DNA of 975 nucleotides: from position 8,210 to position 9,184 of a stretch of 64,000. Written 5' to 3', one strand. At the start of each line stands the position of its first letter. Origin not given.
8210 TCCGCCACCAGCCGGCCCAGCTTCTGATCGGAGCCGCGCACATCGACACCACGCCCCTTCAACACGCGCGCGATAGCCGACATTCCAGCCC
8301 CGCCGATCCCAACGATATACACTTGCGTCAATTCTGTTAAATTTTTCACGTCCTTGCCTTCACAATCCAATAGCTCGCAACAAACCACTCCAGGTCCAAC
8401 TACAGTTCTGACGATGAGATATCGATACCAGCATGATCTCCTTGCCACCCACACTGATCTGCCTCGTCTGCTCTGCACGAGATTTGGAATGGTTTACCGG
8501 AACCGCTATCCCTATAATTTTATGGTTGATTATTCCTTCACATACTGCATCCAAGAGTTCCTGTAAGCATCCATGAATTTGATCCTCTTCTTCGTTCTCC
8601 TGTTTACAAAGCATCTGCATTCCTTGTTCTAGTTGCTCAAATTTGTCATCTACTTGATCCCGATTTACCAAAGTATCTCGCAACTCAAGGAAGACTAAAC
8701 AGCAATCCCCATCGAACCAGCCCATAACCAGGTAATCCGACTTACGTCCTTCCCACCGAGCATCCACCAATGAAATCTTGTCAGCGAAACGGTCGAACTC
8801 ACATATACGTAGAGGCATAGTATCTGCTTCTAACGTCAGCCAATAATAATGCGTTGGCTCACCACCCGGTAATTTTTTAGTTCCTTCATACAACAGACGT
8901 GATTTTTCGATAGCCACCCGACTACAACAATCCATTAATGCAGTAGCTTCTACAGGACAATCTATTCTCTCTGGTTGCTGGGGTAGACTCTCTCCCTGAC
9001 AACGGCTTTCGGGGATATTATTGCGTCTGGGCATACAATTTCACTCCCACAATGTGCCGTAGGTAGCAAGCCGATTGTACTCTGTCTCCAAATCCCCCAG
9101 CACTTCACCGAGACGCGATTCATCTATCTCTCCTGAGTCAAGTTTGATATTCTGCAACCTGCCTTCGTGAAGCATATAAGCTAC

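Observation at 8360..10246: Low-GC two-gene cassette (ABC/AAA_21-type ATPase + orphan Cys-rich protein) spliced seamlessly into the dcw operon between murG/cvpA-like and murC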

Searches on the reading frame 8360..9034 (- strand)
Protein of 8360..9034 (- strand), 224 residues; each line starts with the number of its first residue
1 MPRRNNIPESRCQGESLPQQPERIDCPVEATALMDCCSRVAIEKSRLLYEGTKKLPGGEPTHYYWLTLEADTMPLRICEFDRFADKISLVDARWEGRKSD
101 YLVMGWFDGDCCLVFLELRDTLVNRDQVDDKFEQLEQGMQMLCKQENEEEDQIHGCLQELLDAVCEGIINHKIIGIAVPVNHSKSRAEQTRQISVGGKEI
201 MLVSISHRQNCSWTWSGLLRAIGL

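Call 3: search_protein_families(library=pfam, proteins=[window:8360-9034:-], max_evalue=1)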
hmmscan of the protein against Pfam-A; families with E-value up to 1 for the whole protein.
window:8360-9034:- (224 aa): 1 family
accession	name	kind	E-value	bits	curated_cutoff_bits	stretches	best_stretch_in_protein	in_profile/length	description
PF16043.11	DUF4795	-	0.047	13.5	34.8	1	122-161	80-119/208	Domain of unknown function (DUF4795)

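Call 4: search_protein_families(library=padloc, proteins=[window:8360-9034:-], max_evalue=1)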
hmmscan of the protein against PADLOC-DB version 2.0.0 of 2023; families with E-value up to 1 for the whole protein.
window:8360-9034:- (224 aa): 0 families

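Call 6: find_homologous_proteins(query=window:8360-9034:-, max_evalue=0.001)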
Query window:8360-9034:- (224 aa): 2 proteins with E <= 0.001 among 117 candidates.
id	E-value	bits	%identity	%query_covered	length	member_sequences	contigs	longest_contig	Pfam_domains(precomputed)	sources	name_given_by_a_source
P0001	1.3e-151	521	100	100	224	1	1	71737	-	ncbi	-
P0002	3.1e-117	408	79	100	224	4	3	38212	-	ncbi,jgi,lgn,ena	-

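Call 7: search_protein_families(library=ncbifam, proteins=[window:8360-9034:-], max_evalue=1)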
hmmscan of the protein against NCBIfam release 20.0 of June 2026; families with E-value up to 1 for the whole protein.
window:8360-9034:- (224 aa): 0 families

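Call 8: search_protein_families(library=phrogs, proteins=[window:8360-9034:-], max_evalue=1)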
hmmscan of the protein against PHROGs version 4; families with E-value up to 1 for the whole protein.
window:8360-9034:- (224 aa): 1 family
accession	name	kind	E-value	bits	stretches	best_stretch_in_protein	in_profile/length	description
phrog_20003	-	unknown function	0.5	11.4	1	133-160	7-34/60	-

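Call 9: find_encoding_contigs(protein=P0002, flank=10000, max_places=6)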
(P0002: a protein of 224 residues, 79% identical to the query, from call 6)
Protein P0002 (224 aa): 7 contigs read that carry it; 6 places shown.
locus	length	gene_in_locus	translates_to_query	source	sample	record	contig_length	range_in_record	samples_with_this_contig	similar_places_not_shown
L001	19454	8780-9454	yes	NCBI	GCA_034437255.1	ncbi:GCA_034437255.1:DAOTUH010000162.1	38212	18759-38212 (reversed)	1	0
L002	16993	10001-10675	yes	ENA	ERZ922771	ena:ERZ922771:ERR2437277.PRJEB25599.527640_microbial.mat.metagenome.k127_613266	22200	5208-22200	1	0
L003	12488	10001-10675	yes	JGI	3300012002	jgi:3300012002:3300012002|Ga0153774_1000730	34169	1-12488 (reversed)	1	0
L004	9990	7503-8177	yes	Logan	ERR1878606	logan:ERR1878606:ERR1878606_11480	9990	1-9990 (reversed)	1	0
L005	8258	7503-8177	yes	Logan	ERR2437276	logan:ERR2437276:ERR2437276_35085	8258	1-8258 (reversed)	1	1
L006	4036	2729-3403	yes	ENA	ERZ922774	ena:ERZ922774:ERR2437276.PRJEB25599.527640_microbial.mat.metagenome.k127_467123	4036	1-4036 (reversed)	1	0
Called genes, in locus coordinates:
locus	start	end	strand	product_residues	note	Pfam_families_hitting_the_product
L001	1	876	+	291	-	?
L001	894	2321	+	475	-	PF01225:Mur_ligase, PF08245:Mur_ligase_M, PF02875:Mur_ligase_C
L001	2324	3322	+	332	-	PF00953:Glycos_transf_4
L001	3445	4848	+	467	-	PF21799:MurD-like_N, PF08245:Mur_ligase_M, PF02875:Mur_ligase_C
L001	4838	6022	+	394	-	PF01098:FTSW_RODA_SPOVE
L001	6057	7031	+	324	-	PF03033:Glyco_transf_28, PF04101:Glyco_tran_28_C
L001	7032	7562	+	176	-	PF02674:Colicin_V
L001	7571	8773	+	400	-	PF13304:AAA_21 (faint), PF13175:AAA_15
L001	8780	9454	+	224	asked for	-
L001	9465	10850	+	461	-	PF01225:Mur_ligase, PF08245:Mur_ligase_M, PF02875:Mur_ligase_C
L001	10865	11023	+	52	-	-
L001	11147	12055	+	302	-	PF01565:FAD_binding_4, PF02873:MurB_C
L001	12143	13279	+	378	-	PF01820:Dala_Dala_lig_N, PF02786:CPSase_L_D2, PF07478:Dala_Dala_lig_C, PF02222:ATP-grasp (weak)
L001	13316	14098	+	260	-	PF03799:FtsQ_DivIB_C (weak)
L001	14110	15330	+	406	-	PF14450:FtsA (weak), PF02491:SHS2_FTSA, PF11104:PilM_2 (weak), PF06277:EutA (weak), PF06723:MreB_Mbl, PF14450:FtsA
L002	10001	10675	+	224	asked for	-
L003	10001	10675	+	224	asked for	-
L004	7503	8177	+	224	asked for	-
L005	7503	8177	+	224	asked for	-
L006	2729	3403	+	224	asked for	-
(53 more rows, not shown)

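Call 10: find_encoding_contigs(protein=P0001, flank=10000, max_places=3)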
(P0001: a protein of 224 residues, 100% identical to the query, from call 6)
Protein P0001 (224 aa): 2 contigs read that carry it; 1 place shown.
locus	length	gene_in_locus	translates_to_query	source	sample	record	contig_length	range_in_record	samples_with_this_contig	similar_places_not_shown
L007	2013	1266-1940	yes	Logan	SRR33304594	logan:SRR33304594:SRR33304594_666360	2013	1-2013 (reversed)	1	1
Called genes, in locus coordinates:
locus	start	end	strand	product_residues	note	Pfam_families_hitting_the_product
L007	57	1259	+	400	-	PF13304:AAA_21 (faint), PF13175:AAA_15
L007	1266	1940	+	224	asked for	-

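Call 32: search_protein_representatives(alignment_id=A1)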
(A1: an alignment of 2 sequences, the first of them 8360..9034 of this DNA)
Query: 2 sequences, 224 profile positions. Proteins with E-value up to 0.001 (for the whole library): 30; up to 1e-10: 23; up to 1e-30: 3. The best 30 are listed.
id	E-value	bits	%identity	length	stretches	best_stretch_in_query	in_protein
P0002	2.5e-148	507.8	-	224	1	1-224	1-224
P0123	2.9e-62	226.3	-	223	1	1-224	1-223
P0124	4.9e-31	124.2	-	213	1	11-222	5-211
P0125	2.6e-30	121.8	-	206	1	30-224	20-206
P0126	2.5e-29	118.6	-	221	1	59-214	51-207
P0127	3.0e-29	118.3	-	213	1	11-222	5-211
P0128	3.3e-28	114.9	-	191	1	33-224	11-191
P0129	9.5e-27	110.2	-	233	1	11-223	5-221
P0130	6.2e-26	107.5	-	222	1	11-223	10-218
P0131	1.7e-25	106.0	-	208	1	11-224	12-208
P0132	2.0e-23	99.2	-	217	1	34-220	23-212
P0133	1.4e-22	96.5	-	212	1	11-221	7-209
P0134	4.4e-22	94.9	-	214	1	12-147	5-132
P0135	4.7e-20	88.3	-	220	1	9-221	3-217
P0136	1.7e-19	86.4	-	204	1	61-208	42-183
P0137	4.6e-18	81.7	-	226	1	9-223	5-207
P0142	5.7e-13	65.1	-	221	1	11-222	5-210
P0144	5.6e-11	58.6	-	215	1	61-224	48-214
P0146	3.7e-10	55.9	-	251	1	3-223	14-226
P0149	5.2e-08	48.9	-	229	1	56-224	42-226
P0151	1.8e-04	37.3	-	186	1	93-223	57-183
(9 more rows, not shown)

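Call 34: find_homologous_proteins(query=A4, max_evalue=0.001)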
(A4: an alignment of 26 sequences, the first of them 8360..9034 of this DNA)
Query A4 (26 sequences) (224 aa, profile of the alignment): 8 proteins with E <= 0.001 among 2846 candidates.
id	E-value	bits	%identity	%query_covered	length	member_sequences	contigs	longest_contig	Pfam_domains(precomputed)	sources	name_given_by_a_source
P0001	6.1e-73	263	100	100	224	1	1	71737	-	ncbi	-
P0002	4.2e-71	257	79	100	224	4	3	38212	-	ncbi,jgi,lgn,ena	-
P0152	1.4e-19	88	-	-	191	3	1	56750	-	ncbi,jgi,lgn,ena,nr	ncbi:MAG TPA: hypothetical protein G4N98_10720 [Thermoflexia bacterium]|nr:hypothetical protein [The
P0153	5.4e-19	87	-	-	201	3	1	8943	-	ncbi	-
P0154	2.4e-16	78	-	-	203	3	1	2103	-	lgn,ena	-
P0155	8.7e-15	73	23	33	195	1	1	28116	-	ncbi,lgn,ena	-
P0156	6.0e-14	70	-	-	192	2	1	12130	-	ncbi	-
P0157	2.6e-12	65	24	31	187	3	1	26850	-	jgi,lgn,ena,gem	-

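Call 37: find_encoding_contigs(protein=P0155, flank=6000, max_places=2)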
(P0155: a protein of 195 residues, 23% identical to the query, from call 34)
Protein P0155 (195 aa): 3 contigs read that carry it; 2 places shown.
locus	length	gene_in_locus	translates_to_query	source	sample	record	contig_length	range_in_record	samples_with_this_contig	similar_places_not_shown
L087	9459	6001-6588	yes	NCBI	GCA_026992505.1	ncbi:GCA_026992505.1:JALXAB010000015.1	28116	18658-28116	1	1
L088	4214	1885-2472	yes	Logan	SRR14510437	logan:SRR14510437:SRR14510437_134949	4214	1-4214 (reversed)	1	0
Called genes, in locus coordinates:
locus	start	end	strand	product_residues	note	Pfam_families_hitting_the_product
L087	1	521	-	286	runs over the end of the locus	PF03328:HpcH_HpaI, PF15617:C-C_Bond_Lyase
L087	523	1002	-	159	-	PF19315:MC_hydratase, PF01575:MaoC_dehydratas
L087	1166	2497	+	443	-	PF01555:N6_N4_Mtase (faint)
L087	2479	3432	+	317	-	PF09571:RE_XcyI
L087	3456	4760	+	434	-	PF01336:tRNA_anti-codon, PF00152:tRNA-synt_2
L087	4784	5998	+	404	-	PF13304:AAA_21 (faint), PF13175:AAA_15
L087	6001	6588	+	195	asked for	-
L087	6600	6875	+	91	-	-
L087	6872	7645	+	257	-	PF02754:CCG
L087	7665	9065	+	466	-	PF02589:LUD_dom, PF13187:Fer4_9 (faint), PF12797:Fer4_2 (faint), PF13237:Fer4_10 (faint), PF00037:Fer4 (faint), PF12798:Fer4_3 (faint), PF12838:Fer4_7 (weak), PF13183:Fer4_8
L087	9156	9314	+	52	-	PF02604:PhdYeFM_antitox (weak)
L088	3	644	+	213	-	?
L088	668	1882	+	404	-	PF13304:AAA_21 (faint), PF13175:AAA_15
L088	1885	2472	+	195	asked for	-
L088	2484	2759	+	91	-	-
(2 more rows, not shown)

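Call 38: find_encoding_contigs(protein=P0157, flank=6000, max_places=2)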
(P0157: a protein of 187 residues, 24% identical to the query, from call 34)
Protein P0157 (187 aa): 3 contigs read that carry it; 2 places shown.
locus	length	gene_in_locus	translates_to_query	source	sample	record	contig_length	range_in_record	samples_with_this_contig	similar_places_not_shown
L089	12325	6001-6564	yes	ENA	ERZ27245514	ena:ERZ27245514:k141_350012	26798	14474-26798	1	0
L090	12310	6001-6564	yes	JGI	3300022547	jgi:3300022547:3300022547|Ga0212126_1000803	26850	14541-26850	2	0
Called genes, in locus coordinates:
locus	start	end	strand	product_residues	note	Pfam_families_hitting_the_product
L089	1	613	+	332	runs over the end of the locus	PF00953:Glycos_transf_4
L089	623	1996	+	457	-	PF21799:MurD-like_N, PF08245:Mur_ligase_M, PF02875:Mur_ligase_C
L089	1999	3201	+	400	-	PF01098:FTSW_RODA_SPOVE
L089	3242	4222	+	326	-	PF03033:Glyco_transf_28, PF04101:Glyco_tran_28_C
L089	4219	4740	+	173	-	PF02674:Colicin_V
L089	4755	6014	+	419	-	PF13175:AAA_15, PF13304:AAA_21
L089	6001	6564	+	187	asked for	-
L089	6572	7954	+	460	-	PF01225:Mur_ligase, PF21799:MurD-like_N (weak), PF08245:Mur_ligase_M, PF02875:Mur_ligase_C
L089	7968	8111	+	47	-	-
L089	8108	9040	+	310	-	PF01565:FAD_binding_4, PF02873:MurB_C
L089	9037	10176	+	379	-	PF01820:Dala_Dala_lig_N, PF02786:CPSase_L_D2 (weak), PF02222:ATP-grasp (weak), PF07478:Dala_Dala_lig_C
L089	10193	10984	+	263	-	-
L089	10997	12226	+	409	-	PF14450:FtsA (weak), PF02491:SHS2_FTSA, PF06277:EutA, PF11104:PilM_2 (weak), PF06723:MreB_Mbl, PF14450:FtsA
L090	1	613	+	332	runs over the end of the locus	PF00953:Glycos_transf_4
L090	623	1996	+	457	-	PF21799:MurD-like_N, PF08245:Mur_ligase_M, PF02875:Mur_ligase_C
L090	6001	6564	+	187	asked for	-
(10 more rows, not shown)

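Call 41: predict_structure(alignment_id=A5)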
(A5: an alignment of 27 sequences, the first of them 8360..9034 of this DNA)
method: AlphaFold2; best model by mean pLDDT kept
length: 224 residues; sequences in the alignment: 27
mean_pLDDT: 85.0   pTM: 0.85
mean pLDDT of the five models: 85.0, 83.9, 81.5, 81.3, 81.2
residues with pLDDT >= 90: 120; 70-90: 73; 50-70: 22; < 50: 9
segments of 3 or more residues with pLDDT < 50: 147-154
pLDDT, mean of each block of 10 residues (from residue 1): 58 88 91 94 96 79 94 96 93 92 96 95 88 92 61 64 83 91 67 78 79 94 88
secondary structure, 60 per line:
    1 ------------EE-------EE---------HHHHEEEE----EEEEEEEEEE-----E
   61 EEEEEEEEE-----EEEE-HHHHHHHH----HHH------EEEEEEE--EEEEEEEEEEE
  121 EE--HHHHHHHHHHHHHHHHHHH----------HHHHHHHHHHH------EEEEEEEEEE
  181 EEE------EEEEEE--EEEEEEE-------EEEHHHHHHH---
elements in order: H33-36 E37-40 E45-54 E60-69 E75-78 H80-87 E101-107 E110-122 H125-143 H154-164 E171-183 E190-195 E198-204 E212-214 H215-221

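Call 44: fold_search(model_id=the predicted structure, library=pdb)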
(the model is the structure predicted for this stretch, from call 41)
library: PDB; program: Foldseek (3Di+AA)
matches with E <= 10: 328; with E <= 0.001: 0
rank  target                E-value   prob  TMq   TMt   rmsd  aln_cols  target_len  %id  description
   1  9a5m_A                5.4e-02  0.44  0.26  0.15   9.8       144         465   10  Integrative model of YDJA-YDIS by crosslinking MS and deep learning (released 2024-09-18)
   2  6hz4_M                6.5e-02  0.38  0.19  0.14  10.5       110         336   11  Structure of McrBC without DNA binding domains (one half of the full complex) (released 2019-07-24)
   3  7vsr_M                8.8e-02  0.30  0.18  0.15  10.3       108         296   12  Structure of McrBC (stalkless mutant) (released 2023-02-15)
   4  1q78                  1.0e-01  0.15  0.16  0.10  11.7       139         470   12  Crystal structure of poly(A) polymerase in complex with 3'-dATP and magnesium chloride (released 2004-09-07)
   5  6r0j_MODEL_1_A        2.0e-01  0.21  0.23  0.27   9.8       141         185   11  The N-terminal domain of rhomboid protease YqgP (released 2020-01-08)
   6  6ut7_G                2.5e-01  0.16  0.23  0.14  11.8       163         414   10  Fitted model for the tetradecameric assembly of Thermococcus gammatolerans McrB AAA+ hexamers with bound McrC (released 2020-10-21)
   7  2ph7_B                2.7e-01  0.15  0.16  0.16  11.4       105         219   15  Crystal structure of AF2093 from Archaeoglobus fulgidus (released 2007-05-08)
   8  4lt6_B                3.1e-01  0.08  0.16  0.10  12.0       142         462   12  Crystal Structure of human poly(A) polymerase gamma (released 2013-10-09)
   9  7v0u_F                3.3e-01  0.04  0.14  0.13  18.0       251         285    9  Local refinement of Band 3-II cytoplasmic domains, class 1 of erythrocyte ankyrin-1 complex (released 2022-07-20)
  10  2fok_A                3.5e-01  0.25  0.21  0.10   5.7        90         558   12  STRUCTURE OF RESTRICTION ENDONUCLEASE FOKI (released 1998-06-17)
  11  3bam_A                3.7e-01  0.09  0.18  0.19   9.9       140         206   10  RESTRICTION ENDONUCLEASE BAMHI COMPLEX WITH DNA AND MANGANESE IONS (POST-REACTIVE COMPLEX) (released 1999-01-13)
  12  9c6q_C                3.9e-01  0.16  0.21  0.06   8.3       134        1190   11  Structure of V. cholerae monomeric DdmD bound with ssDNA (released 2024-08-21)
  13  2bam_B                3.9e-01  0.08  0.18  0.19  10.2       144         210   11  RESTRICTION ENDONUCLEASE BAMHI COMPLEX WITH DNA AND CALCIUM IONS (PRE-REACTIVE COMPLEX). (released 1999-10-31)
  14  2o1p_A                4.2e-01  0.09  0.16  0.09  11.8       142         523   10  Structure of yeast Poly(A) Polymerase in a somewhat closed state (released 2007-01-23)
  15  1bhm_B                4.4e-01  0.08  0.18  0.19  10.2       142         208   10  RESTRICTION ENDONUCLEASE BAMHI COMPLEX WITH DNA (released 1995-07-12)
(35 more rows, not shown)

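Call 49: find_encoding_contigs(protein=P0123, flank=8000, max_places=3)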
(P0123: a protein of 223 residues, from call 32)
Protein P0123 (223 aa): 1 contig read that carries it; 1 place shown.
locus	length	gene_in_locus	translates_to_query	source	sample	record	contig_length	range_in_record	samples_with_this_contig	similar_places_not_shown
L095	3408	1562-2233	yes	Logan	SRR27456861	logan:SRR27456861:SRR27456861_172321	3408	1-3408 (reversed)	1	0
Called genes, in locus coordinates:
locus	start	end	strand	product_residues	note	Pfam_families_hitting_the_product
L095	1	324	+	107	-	?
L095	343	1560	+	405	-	PF13175:AAA_15, PF13304:AAA_21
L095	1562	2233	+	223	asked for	-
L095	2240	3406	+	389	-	?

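Call 52: search_protein_families(library=padloc, alignment_id=A4, max_evalue=1)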
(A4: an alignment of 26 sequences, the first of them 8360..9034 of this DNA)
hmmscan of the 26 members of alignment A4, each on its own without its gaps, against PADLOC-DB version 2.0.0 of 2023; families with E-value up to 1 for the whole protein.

A. member 1, window:8360-9034:- (224 aa): 0 families

B. families by the number of members that match (of 26 scanned): 10 families
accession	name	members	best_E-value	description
PDLC04563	PDC-M29B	4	0.00041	-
PDLC04668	PDC-M47B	3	0.00016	-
PDLC00386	SduA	2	5.4e-06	DUF4263 domain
PDLC04364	PDC-M04B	2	0.00057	-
PDLC04665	PDC-M47B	2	0.002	-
PDLC04666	PDC-M47B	2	0.0032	-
PDLC04365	PDC-M04B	2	0.043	-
PDLC02937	RT_I-B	1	0.0096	-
PDLC00161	HamA1|HamA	1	0.014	DUF1837 domain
PDLC01433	Csm2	1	0.015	CAS-III-A; effector_SS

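Call 53: search_protein_families(library=pfam, alignment_id=A4, max_evalue=1)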
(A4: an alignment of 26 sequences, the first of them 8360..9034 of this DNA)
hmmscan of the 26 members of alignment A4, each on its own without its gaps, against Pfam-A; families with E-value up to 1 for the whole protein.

A. member 1, window:8360-9034:- (224 aa): 1 family
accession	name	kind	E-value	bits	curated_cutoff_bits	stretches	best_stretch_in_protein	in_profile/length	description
PF16043.11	DUF4795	-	0.047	13.5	34.8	1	122-161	80-119/208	Domain of unknown function (DUF4795)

B. families by the number of members that match (of 26 scanned): 12 families
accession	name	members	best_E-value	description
PF09496.15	CENP-O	1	0.0038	Cenp-O kinetochore centromere component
PF16043.11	DUF4795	1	0.047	Domain of unknown function (DUF4795)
PF25137.1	ADH_Fe_C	1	0.053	Fe-containing alcohol dehydrogenase family, C-terminal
PF01359.24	Transposase_1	1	0.06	Transposase (partial DDE domain)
PF17408.7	MCD_N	1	0.06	Malonyl-CoA decarboxylase N-terminal domain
PF08008.17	Viral_cys_rich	1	0.063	Viral cysteine rich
PF17275.7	DUF5340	1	0.063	Family of unknown function (DUF5340)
PF24172.1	CdiI_ImmP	1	0.086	CdiI immunity protein EcoliA0-like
PF12907.13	zf-met2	1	0.089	Zinc-binding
PF24143.1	Beta-sand_ComC_2nd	1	0.096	EGF-like domain-containing protein ComC second beta-sandwich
PF24861.2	SUS_N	1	0.21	Sucrose synthase N-terminal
PF07796.16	DUF1638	1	0.35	Protein of unknown function (DUF1638)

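Call 54: search_solved_structures(query=A4, max_evalue=10)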
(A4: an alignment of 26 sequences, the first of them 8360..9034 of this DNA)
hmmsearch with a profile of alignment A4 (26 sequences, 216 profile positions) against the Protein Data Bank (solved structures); distinct sequences matched with E-value up to 10: 2.
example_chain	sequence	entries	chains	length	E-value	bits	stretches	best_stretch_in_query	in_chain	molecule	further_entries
2l5u_A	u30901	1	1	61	0.23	14.1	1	27-62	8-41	Chromodomain-helicase-DNA-binding protein 4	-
2dae_A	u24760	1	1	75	1.2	11.8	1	18-45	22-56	KIAA0733 protein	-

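Call 55: search_protein_families(library=padloc, proteins=[L087:6001-6588:+, L089:6001-6564:+, L095:1562-2233:+], max_evalue=0.1)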
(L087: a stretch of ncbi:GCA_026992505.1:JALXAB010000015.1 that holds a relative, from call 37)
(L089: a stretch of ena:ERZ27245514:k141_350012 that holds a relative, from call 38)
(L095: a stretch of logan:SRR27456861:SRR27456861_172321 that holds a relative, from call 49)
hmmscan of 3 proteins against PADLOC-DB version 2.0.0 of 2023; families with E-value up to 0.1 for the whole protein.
L087:6001-6588:+ (195 aa): 1 family
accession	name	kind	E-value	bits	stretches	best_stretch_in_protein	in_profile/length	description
PDLC04563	PDC-M29B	-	0.035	12.2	1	64-95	82-114/164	-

L089:6001-6564:+ (187 aa): 1 family
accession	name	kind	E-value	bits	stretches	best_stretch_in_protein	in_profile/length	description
PDLC02527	PglX|PglXI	-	0.023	10.4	1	66-116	486-536/1332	PglX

L095:1562-2233:+ (223 aa): 0 families
